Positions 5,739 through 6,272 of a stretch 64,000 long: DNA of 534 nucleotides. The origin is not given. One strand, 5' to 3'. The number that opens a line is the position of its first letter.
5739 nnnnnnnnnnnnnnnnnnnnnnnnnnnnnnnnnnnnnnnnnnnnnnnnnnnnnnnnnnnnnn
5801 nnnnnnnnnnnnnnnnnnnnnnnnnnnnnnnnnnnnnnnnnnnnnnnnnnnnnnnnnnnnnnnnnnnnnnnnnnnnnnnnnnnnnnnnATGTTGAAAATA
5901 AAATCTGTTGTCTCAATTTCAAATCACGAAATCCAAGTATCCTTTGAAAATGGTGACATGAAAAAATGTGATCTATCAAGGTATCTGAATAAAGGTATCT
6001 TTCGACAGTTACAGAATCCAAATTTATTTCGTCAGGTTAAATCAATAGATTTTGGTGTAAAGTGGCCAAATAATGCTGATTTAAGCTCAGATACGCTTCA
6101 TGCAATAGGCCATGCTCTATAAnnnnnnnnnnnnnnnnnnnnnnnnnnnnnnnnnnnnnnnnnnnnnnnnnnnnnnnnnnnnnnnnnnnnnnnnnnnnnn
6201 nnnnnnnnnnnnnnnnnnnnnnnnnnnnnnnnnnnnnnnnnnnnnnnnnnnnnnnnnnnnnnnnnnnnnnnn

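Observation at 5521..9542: Array of DUF4160-DUF2442 cassettes with a shared 5' module, two amputated copies and one orphan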

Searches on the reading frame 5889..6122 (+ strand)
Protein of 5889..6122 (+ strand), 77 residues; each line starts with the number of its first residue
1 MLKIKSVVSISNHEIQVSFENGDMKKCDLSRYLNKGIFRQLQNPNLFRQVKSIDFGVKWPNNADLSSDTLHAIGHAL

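Call 9: search_protein_families(library=pfam, proteins=[window:5889-6122:+], max_evalue=0.01)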
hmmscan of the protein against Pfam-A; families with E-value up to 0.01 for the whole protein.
window:5889-6122:+ (77 aa): 1 family
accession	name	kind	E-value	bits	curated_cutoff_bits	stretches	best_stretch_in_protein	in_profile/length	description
PF10387.14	DUF2442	-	8e-09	36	23.9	1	4-72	1-68/72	Protein of unknown function (DUF2442)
